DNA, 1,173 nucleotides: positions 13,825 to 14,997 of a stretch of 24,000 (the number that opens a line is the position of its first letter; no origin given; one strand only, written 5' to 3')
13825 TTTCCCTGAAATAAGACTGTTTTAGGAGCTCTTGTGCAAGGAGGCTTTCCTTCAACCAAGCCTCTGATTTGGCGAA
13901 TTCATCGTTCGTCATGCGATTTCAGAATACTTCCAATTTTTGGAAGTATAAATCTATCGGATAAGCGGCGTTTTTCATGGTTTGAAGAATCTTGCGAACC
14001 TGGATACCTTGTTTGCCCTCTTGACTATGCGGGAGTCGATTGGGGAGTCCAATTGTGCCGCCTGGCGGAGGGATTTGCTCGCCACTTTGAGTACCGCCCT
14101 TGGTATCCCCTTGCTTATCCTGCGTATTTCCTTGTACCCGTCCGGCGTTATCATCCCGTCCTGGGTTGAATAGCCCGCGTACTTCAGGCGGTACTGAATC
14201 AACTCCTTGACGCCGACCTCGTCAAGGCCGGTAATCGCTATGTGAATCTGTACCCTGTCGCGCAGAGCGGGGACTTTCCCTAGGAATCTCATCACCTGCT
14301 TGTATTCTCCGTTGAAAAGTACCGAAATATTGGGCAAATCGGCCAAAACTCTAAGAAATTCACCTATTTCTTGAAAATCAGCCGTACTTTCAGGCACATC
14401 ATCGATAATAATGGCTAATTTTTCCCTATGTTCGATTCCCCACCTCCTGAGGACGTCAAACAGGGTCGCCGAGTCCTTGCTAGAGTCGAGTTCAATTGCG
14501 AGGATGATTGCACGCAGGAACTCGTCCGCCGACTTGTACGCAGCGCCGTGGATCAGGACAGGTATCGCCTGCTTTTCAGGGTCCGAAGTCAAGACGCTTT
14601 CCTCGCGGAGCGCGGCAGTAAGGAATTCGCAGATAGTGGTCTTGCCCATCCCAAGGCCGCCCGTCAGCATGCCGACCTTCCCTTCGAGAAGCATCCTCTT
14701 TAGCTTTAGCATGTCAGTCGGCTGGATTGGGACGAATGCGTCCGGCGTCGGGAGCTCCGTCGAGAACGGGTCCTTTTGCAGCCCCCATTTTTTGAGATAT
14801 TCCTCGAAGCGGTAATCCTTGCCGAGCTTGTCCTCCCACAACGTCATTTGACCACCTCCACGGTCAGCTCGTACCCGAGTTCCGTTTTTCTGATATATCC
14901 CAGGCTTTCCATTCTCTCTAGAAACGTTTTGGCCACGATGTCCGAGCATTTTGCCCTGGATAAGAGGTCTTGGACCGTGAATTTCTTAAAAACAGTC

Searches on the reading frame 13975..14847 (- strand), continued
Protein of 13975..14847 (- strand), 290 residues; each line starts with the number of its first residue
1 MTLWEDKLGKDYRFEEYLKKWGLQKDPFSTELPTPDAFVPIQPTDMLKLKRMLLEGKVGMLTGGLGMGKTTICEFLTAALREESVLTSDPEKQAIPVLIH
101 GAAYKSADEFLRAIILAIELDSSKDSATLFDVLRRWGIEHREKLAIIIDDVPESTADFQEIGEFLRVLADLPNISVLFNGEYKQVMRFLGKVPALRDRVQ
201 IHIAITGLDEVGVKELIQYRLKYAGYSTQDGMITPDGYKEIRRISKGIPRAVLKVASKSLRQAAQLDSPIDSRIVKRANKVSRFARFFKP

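Call 88: find_related_loci(query=A2, collection=viral_contigs, flank=6000)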
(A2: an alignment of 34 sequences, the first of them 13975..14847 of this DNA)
Query A2 (290 aa) in viral_contigs; peptide patterns used: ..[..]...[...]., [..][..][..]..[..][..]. (x = any residue, [..] = any of these).
186 stretches matched a pattern, but none encodes a relative of the query by tblastn (E <= 1e-3).

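Call 97: search_protein_families(library=phrogs, proteins=[L024:1161-1730:+, L024:1764-2537:+, L024:2543-2884:+, L024:2903-3871:+, L024:3876-4259:+, L024:4264-4674:+, L024:4745-5134:+, L024:9119-9544:+, L024:9544-10413:+, L024:6340-7431:+], max_evalue=0.001)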
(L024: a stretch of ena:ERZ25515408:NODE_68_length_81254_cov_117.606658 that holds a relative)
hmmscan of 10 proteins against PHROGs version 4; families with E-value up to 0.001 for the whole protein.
L024:1161-1730:+ (189 aa): 1 family
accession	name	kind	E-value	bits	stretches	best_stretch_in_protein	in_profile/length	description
phrog_28379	-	unknown function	1.2e-06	29.4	1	69-185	5-106/178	-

L024:1764-2537:+ (257 aa): 0 families

L024:2543-2884:+ (113 aa): 0 families

L024:2903-3871:+ (322 aa): 0 families

L024:3876-4259:+ (127 aa): 0 families

L024:4264-4674:+ (136 aa): 0 families

L024:4745-5134:+ (129 aa): 0 families

L024:9119-9544:+ (141 aa): 1 family
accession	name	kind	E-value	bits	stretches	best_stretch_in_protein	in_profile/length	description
phrog_14939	-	unknown function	3.1e-12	47.3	1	3-139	4-133/313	-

L024:9544-10413:+ (289 aa): 0 families

L024:6340-7431:+ (363 aa): 5 families
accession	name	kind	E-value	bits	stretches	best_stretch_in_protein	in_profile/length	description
phrog_296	-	integration and excision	3.9e-07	30.1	1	39-314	309-563/626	DNA transposition protein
phrog_7998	-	unknown function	3.7e-06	27.4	1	35-260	27-236/339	-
phrog_4278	-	unknown function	0.00024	21.9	1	275-358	20-103/127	-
phrog_6841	-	unknown function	0.00029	20.8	0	27-75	33-81/470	-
phrog_1123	-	unknown function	0.00093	20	0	282-345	26-83/112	-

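Call 99: search_dna_similar(query=window:13975-14847:-, collection=plasmids, mode=protein, max_evalue=0.001, max_rows=12)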
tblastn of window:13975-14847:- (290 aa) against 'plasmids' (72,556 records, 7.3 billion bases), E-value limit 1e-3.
No match.

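Call 100: search_dna_similar(query=window:13975-14847:-, collection=phages, mode=protein, max_evalue=0.001, max_rows=12)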
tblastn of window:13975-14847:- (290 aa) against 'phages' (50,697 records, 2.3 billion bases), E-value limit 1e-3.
No match.

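Call 101: list_cluster_members(proteins=[P0028, P0001, P0105, P0029, P0076, P0064, P0112, P0115])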
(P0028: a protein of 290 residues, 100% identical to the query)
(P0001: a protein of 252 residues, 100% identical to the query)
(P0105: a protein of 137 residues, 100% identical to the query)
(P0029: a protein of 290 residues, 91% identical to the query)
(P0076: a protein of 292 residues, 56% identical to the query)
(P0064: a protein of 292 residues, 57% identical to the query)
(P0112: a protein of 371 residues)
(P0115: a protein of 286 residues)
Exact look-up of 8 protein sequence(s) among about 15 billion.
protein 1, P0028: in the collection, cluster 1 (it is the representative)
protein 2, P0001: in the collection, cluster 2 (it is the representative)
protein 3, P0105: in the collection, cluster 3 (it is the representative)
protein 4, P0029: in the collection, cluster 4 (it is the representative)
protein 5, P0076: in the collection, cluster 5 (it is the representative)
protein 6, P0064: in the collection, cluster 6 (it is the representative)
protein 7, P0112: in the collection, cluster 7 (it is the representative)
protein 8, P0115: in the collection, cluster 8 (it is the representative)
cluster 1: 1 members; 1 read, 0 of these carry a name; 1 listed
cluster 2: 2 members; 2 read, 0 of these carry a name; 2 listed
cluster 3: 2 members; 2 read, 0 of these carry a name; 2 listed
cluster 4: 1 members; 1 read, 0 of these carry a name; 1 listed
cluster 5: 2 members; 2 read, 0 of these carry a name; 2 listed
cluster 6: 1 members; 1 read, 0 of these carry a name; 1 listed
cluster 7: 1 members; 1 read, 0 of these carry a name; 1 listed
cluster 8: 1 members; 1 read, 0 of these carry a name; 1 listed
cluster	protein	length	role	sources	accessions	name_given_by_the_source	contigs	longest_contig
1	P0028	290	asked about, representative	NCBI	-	-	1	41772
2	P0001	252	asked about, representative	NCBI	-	-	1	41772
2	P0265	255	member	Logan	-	-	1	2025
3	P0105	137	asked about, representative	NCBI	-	-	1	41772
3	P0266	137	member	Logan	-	-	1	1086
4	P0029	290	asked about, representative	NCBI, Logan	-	-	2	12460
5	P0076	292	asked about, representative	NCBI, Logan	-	-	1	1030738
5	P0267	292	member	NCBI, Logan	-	-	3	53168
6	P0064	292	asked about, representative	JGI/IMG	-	-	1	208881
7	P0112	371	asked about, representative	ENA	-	-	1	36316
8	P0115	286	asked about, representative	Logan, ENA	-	-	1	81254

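Call 102: search_protein_families(library=pfam, proteins=[L025:6447-7013:+, L028:2533-3189:+, L023:1052-1456:+, L024:7465-7989:+, L026:6501-7004:+, P0112, L025:5757-6167:-, L016:7402-8004:+], max_evalue=0.05)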
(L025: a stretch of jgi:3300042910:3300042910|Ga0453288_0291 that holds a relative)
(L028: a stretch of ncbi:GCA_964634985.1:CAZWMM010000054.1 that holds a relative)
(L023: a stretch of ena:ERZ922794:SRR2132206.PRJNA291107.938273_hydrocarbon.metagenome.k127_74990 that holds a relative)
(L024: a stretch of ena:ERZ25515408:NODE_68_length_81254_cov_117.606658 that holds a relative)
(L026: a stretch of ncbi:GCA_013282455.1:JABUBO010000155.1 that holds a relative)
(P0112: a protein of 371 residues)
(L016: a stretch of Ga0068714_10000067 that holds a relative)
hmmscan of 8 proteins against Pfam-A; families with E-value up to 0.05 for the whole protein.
L025:6447-7013:+ (188 aa): 6 families
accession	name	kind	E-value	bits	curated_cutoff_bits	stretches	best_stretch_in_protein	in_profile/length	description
PF09339.16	HTH_IclR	-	1.1e-05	25.6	22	1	129-174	4-50/52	IclR helix-turn-helix domain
PF21984.2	DnaD_N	-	0.00034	21.2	27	1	113-173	6-66/101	DnaD N-terminal domain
PF13338.12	AbiEi_4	-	0.0064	17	25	1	161-182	27-48/49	Transcriptional regulator, AbiEi antitoxin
PF01381.28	HTH_3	-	0.013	15.9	23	1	28-64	15-50/55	Helix-turn-helix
PF21716.3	dnstrm_HI1420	-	0.017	15.4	27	1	16-62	37-83/90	Probable addiction module antidote protein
PF22536.2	POLR3C_WHD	-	0.032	14.7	30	0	130-173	13-56/77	POLR3C, C-terminal winged-helix domain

L028:2533-3189:+ (218 aa): 0 families

L023:1052-1456:+ (134 aa): 1 family
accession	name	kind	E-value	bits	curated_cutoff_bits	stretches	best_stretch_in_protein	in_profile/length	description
PF22798.2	DUF5817_CT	-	0.0082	16.4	29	0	100-127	25-52/54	DUF5817, C-terminal domain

L024:7465-7989:+ (174 aa): 4 families
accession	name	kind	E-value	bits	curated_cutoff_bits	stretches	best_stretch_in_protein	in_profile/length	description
PF12728.13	HTH_17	-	1.4e-11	44.9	27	1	26-69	6-48/51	Helix-turn-helix domain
PF13338.12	AbiEi_4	-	7.5e-05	23.2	25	0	118-168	2-48/49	Transcriptional regulator, AbiEi antitoxin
PF00376.29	MerR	-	0.00049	20.3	28.2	1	25-58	3-37/38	MerR family regulatory protein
PF13411.12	MerR_1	-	0.012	16.1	21.6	0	24-68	3-47/69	MerR HTH family regulatory protein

L026:6501-7004:+ (167 aa): 3 families
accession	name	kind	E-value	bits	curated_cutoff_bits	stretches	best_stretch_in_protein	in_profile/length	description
PF12728.13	HTH_17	-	2.9e-13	50.3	27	1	13-60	1-46/51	Helix-turn-helix domain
PF00376.29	MerR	-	0.0025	18.1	28.2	1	15-51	1-37/38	MerR family regulatory protein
PF13411.12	MerR_1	-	0.0064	17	21.6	1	15-64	2-50/69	MerR HTH family regulatory protein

P0112 (371 aa): 22 families
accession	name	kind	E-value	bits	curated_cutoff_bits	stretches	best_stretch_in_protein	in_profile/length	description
PF13401.12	AAA_22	-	7.5e-14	52.6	27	1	137-262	6-125/130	AAA domain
PF05729.18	NACHT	-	7.1e-10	39.4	26.7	1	138-298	2-162/167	NACHT domain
PF20703.3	nSTAND1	-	1.7e-06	28.4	27.1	1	121-305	18-205/379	Novel STAND NTPase 1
PF13191.12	AAA_16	-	1.7e-05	25.8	32.6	1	121-240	4-151/167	AAA ATPase domain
PF00931.28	NB-ARC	-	1.9e-05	24.5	23.5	1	125-234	4-113/248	NB-ARC domain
PF20720.3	nSTAND3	-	7e-05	23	27.2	1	125-164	6-45/155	Novel STAND NTPase 3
PF02367.23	TsaE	-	0.00019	21.8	26.6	1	127-162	12-47/128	Threonylcarbamoyl adenosine biosynthesis protein TsaE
PF05621.17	TniB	-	0.00019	21.4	22.4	1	138-259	37-161/189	Bacterial TniB protein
PF13173.12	AAA_14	-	0.00077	19.9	27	1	137-292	3-128/129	AAA domain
PF03193.22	RsgA_GTPase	-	0.0012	19.1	30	1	121-161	92-131/174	RsgA GTPase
PF24883.2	NPHP3_N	-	0.0018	18.9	24.8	1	135-212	21-94/164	Nephrocystin 3, N-terminal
PF01637.24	ATPase_2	-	0.0018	18.5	33.2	1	122-294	4-189/225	ATPase domain predominantly from Archaea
PF03266.21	NTPase_1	-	0.002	18.5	23.9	1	140-165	3-28/168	NTPase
PF00910.28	RNA_helicase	-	0.0039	18.1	21.5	0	140-167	2-29/105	RNA helicase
PF13481.12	AAA_25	-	0.0039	17.3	27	1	113-219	10-119/195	AAA domain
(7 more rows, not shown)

L025:5757-6167:- (136 aa): 10 families
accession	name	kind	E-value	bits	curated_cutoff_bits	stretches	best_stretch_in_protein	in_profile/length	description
PF04545.22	Sigma70_r4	-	1.7e-06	27.9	24.1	1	28-73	5-49/50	Sigma-70, region 4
PF08281.18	Sigma70_r4_2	-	0.0097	16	25.7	1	34-71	17-53/54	Sigma-70, region 4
PF13412.12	HTH_24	-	0.012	15.6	21.9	1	28-64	1-37/48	Winged helix-turn-helix DNA-binding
PF23741.1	DUF7164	-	0.014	14.5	27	1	32-83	203-251/353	Domain of unknown function (DUF7164)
PF13384.12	HTH_23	-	0.019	15.3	24.6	1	33-71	8-48/50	Homeodomain-like domain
PF04297.20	UPF0122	-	0.02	15.6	22.7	1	25-74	15-63/101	Putative helix-turn-helix protein, YlxM / p13 like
PF13404.12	HTH_AsnC-type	-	0.02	15.1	27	1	45-67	18-40/42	AsnC-type helix-turn-helix domain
PF11242.13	DUF2774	-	0.029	15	29.2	1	32-80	3-48/63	Protein of unknown function (DUF2774)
PF19889.5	DUF6362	-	0.039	14.8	31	0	42-70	68-96/98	Domain of unknown function (DUF6362)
PF09339.16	HTH_IclR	-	0.046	13.9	22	0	30-59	3-33/52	IclR helix-turn-helix domain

L016:7402-8004:+ (200 aa): 3 families
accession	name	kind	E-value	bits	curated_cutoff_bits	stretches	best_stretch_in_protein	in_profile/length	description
PF12728.13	HTH_17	-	1.6e-10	41.5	27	1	4-49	1-45/51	Helix-turn-helix domain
PF13411.12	MerR_1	-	7.1e-06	26.5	21.6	1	5-47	1-43/69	MerR HTH family regulatory protein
PF00376.29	MerR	-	9.8e-06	25.7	28.2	1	7-41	2-37/38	MerR family regulatory protein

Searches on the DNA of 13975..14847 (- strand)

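Call 81: search_rna_families(source=L002, start=7900, end=9300, threshold=evalue, max_evalue=0.1)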
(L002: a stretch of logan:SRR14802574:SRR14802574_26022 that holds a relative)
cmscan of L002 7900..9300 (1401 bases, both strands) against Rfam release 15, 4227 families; matches with E-value up to 0.1: 0.
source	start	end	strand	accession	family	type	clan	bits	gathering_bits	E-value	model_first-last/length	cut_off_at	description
